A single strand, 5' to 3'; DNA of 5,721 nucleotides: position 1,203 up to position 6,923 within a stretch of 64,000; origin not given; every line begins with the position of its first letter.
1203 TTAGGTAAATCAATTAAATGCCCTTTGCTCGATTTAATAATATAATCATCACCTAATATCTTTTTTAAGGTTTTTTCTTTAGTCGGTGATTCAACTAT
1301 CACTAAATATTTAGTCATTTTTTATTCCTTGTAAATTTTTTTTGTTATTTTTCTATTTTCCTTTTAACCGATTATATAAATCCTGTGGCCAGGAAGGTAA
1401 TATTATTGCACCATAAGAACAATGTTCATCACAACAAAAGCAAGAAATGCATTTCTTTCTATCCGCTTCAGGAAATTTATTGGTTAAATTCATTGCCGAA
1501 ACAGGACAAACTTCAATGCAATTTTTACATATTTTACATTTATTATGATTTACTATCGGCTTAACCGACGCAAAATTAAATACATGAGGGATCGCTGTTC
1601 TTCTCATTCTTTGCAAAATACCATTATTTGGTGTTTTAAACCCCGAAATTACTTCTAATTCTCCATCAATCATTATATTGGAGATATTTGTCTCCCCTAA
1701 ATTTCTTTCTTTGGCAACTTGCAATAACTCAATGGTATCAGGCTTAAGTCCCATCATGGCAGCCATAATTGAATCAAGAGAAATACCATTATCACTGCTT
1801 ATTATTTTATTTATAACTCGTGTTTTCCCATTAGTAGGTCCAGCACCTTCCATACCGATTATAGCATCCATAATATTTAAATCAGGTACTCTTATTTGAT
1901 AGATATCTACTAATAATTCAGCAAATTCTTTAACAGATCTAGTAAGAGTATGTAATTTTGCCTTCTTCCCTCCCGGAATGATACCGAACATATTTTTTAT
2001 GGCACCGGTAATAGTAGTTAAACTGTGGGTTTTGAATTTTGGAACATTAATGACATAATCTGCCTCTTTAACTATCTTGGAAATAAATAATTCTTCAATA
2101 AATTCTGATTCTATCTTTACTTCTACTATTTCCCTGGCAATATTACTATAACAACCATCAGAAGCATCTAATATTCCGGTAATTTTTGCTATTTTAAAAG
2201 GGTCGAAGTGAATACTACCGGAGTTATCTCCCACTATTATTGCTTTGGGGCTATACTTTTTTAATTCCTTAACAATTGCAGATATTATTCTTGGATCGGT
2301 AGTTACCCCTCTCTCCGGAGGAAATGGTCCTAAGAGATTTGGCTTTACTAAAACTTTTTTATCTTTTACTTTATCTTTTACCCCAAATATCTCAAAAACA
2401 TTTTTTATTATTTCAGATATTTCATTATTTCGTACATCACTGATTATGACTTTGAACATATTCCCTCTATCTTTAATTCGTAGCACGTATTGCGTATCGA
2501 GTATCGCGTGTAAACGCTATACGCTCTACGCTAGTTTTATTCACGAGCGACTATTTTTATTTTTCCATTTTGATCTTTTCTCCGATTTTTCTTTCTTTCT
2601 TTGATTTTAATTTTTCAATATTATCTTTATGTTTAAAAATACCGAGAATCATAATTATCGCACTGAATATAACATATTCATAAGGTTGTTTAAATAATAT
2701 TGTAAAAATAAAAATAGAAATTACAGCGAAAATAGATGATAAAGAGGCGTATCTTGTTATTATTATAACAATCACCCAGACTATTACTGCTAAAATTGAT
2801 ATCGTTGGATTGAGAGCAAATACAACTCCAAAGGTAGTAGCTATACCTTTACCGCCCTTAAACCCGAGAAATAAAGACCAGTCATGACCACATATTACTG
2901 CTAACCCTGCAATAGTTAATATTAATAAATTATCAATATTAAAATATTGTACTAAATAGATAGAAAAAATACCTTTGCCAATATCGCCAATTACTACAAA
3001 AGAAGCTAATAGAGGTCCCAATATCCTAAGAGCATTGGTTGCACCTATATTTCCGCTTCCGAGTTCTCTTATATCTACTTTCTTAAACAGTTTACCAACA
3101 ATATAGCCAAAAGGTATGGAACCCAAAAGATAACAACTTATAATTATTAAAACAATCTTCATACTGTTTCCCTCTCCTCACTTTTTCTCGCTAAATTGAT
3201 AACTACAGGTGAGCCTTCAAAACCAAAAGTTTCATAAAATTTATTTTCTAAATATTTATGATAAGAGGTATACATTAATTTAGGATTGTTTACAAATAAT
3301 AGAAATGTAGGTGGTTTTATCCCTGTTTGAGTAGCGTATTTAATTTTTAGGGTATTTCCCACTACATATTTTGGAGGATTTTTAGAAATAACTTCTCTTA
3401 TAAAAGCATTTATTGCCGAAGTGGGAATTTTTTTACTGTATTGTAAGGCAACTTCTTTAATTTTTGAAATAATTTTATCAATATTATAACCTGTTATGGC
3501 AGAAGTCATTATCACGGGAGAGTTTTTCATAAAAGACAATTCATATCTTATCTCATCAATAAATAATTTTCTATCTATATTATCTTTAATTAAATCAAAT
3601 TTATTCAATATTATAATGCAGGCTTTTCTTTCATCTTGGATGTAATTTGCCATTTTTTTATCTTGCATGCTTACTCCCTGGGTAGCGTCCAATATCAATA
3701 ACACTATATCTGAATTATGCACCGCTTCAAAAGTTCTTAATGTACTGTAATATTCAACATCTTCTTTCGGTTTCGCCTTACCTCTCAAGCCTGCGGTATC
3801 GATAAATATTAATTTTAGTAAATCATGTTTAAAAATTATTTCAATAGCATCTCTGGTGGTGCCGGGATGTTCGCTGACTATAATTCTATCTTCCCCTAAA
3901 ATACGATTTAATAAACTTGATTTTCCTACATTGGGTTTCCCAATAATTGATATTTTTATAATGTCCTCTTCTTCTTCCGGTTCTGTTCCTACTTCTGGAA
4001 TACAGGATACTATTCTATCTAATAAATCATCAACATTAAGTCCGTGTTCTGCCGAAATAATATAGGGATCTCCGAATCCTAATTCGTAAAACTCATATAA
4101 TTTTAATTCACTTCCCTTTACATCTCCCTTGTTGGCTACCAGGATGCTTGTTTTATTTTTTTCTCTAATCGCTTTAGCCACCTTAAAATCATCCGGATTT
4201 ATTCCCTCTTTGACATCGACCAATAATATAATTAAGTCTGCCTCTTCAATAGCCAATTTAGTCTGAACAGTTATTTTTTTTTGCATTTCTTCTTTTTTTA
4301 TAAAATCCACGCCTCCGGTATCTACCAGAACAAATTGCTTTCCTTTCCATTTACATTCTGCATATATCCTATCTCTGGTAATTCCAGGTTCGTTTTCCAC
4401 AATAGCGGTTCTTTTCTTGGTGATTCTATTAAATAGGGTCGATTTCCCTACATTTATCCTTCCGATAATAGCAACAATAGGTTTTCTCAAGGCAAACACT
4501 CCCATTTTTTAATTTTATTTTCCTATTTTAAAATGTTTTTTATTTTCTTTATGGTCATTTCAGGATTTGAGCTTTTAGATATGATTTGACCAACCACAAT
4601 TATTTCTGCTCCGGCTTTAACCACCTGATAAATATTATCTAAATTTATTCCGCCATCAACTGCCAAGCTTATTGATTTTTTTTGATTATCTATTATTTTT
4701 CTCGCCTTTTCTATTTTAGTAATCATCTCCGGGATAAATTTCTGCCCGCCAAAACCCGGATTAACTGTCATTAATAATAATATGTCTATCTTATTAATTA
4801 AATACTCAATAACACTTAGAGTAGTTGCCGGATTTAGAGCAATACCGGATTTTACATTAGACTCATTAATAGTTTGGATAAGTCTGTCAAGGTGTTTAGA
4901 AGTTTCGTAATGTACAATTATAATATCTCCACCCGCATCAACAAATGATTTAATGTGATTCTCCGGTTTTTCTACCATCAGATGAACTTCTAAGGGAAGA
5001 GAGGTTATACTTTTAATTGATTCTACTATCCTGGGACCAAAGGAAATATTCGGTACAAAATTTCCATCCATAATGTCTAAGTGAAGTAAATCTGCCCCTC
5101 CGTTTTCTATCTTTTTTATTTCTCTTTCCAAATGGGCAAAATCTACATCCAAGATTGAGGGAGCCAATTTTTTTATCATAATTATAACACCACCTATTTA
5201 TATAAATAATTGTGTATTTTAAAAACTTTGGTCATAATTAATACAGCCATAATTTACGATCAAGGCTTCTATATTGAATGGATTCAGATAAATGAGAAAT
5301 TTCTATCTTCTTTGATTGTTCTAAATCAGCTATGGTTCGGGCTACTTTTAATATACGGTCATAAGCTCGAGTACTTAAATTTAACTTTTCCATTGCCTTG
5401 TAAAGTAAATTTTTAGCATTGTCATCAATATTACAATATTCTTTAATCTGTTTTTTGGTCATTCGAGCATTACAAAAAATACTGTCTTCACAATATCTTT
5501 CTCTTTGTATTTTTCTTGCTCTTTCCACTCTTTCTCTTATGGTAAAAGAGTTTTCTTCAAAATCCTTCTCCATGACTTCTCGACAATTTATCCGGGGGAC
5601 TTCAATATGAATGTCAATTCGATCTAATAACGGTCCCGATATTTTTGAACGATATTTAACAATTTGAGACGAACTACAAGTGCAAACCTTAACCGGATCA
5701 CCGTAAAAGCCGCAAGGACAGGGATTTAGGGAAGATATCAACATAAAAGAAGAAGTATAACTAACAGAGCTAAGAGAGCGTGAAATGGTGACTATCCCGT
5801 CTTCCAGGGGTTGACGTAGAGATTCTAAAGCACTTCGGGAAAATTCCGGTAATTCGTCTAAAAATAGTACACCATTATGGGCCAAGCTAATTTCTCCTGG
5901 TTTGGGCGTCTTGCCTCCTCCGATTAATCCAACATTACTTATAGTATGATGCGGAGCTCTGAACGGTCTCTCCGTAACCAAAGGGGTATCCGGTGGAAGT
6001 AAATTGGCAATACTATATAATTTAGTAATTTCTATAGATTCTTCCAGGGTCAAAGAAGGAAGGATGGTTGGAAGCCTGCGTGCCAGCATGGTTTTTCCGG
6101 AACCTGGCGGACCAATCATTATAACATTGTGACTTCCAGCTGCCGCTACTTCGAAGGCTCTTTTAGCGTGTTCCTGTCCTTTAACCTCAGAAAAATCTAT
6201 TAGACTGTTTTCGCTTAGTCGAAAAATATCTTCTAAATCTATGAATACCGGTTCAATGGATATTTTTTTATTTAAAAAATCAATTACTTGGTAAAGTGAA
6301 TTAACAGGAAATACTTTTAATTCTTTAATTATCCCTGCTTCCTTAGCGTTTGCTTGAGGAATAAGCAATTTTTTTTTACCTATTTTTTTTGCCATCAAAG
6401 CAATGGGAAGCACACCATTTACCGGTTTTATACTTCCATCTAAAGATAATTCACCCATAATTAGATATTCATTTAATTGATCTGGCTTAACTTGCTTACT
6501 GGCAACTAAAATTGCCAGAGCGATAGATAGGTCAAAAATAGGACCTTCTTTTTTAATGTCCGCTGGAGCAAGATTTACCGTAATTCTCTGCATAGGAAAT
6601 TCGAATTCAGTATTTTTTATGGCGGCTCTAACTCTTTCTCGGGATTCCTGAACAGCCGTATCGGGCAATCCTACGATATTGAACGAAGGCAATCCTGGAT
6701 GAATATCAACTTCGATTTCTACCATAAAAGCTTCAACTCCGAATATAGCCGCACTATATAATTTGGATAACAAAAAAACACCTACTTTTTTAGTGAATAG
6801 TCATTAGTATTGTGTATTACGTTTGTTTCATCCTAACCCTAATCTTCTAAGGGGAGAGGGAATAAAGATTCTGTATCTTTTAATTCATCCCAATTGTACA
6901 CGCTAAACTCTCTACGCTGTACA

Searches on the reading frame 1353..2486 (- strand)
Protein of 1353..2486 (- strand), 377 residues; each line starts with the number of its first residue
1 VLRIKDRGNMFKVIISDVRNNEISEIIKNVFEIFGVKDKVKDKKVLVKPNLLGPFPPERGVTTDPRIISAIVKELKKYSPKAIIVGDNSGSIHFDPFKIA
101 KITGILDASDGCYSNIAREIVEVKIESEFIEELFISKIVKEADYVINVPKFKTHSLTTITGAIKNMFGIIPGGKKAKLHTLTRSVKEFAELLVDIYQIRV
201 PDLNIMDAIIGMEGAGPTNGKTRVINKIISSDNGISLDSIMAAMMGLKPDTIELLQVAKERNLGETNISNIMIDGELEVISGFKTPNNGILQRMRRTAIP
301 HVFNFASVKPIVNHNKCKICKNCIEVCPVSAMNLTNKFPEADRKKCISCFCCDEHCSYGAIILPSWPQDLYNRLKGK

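Call 39: search_protein_families(library=pfam, proteins=[window:1353-2486:-], max_evalue=0.000001)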
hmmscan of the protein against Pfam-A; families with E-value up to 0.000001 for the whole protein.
window:1353-2486:- (377 aa): 1 family
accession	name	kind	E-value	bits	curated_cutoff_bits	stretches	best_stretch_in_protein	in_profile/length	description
PF04015.17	DUF362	-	2.8e-50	171.6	24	1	45-242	1-199/200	Domain of unknown function (DUF362)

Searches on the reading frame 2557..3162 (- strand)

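Call 39: search_protein_families(library=pfam, proteins=[window:2557-3162:-], max_evalue=0.000001)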
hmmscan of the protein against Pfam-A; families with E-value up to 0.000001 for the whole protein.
window:2557-3162:- (201 aa): 1 family
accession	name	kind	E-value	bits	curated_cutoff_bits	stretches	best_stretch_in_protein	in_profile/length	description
PF02660.20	G3P_acyltransf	-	5.3e-55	186.4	24.1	1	10-185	2-164/164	Glycerol-3-phosphate acyltransferase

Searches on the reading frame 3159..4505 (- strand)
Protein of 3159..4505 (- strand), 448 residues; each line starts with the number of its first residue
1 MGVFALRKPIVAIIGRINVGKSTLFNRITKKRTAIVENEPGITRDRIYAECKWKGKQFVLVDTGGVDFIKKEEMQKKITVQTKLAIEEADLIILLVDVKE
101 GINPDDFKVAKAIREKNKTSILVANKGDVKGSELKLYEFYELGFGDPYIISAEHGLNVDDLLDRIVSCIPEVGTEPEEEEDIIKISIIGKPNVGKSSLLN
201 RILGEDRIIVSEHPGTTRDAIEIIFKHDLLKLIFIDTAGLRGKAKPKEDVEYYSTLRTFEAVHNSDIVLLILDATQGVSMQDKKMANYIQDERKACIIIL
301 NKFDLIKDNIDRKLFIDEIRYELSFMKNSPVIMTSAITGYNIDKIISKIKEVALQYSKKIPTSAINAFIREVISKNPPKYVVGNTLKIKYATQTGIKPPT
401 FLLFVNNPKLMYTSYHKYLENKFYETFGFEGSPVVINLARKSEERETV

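Call 39: search_protein_families(library=pfam, proteins=[window:3159-4505:-], max_evalue=0.000001)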
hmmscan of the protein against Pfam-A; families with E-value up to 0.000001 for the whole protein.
window:3159-4505:- (448 aa): 11 families
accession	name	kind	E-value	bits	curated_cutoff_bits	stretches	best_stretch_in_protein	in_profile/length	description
PF01926.29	MMR_HSR1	-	4.6e-59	197.9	21.9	2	11-126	2-113/113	50S ribosome-binding GTPase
PF00009.33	GTP_EFTU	-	1.9e-27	96.5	26.5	2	10-170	5-187/188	Elongation factor Tu GTP binding domain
PF14714.11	KH_dom-like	-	4.5e-27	94.6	27.3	1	359-437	1-79/81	KH-domain-like of EngA bacterial GTPase enzymes, C-terminal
PF02421.24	FeoB_N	-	9.5e-27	93.9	27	2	11-128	3-116/156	Ferrous iron transport protein B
PF00350.29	Dynamin_N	-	1.6e-17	64.4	27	0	185-226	1-41/168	Dynamin family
PF04548.22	AIG1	-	5.5e-11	42.6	27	0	13-115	5-109/212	AIG1 family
PF00071.28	Ras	-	8.1e-10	38.9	21.6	0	184-351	1-158/162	Ras family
PF02492.25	cobW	-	8.7e-10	38.9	20.7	0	229-311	83-161/180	CobW/HypB/UreG, nucleotide-binding domain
PF03193.22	RsgA_GTPase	-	1.5e-08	35.1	30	0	186-212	110-136/174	RsgA GTPase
PF08477.19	Roc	-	8.8e-08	32.8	27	0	184-304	1-119/119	Ras of Complex, Roc, domain of DAPkinase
PF16897.10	MMR_HSR1_Xtn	-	8e-07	29.5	35.2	0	64-166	2-101/106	C-terminal region of MMR_HSR1 domain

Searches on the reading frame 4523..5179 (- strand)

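Call 39: search_protein_families(library=pfam, proteins=[window:4523-5179:-], max_evalue=0.000001)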
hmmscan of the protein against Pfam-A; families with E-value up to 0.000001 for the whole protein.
window:4523-5179:- (218 aa): 1 family
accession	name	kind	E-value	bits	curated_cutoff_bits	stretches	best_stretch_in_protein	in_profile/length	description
PF00834.25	Ribul_P_3_epim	-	4.8e-78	261.5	21.1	1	4-200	1-197/198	Ribulose-phosphate 3 epimerase family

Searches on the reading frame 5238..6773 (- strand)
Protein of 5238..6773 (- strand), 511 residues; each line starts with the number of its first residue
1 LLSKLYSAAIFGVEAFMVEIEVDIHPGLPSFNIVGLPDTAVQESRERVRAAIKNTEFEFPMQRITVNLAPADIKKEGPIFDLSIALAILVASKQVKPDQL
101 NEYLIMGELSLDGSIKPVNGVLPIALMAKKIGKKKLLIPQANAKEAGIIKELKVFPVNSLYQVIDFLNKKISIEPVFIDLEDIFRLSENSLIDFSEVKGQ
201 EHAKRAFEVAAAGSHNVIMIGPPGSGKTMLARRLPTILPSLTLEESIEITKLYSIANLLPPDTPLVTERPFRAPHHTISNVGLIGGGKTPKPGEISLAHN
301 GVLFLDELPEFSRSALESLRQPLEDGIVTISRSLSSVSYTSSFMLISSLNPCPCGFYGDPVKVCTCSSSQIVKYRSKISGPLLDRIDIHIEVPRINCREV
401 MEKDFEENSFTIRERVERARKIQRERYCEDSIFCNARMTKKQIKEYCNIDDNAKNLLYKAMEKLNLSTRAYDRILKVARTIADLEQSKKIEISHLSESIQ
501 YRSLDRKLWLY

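Call 39: search_protein_families(library=pfam, proteins=[window:5238-6773:-], max_evalue=0.000001)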
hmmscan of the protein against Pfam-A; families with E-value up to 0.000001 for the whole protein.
window:5238-6773:- (511 aa): 5 families
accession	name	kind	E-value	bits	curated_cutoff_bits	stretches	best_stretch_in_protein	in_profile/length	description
PF01078.27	Mg_chelatase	-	2.3e-93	311.8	20.3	1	193-398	1-205/207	Magnesium chelatase, subunit ChlI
PF13541.12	ChlI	-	2.4e-50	169.9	27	1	20-142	1-121/121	Subunit ChlI of Mg-chelatase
PF13335.12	Mg_chelatase_C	-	2.4e-33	115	26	1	407-502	2-94/94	Magnesium chelatase, subunit ChlI C-terminal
PF05362.19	Lon_C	-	4.8e-08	33.2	21.1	1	20-165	45-200/205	Lon protease (S16) C-terminal proteolytic domain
PF07728.20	AAA_5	-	4.9e-08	33.5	22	0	216-353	1-125/139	AAA domain (dynein-related subfamily)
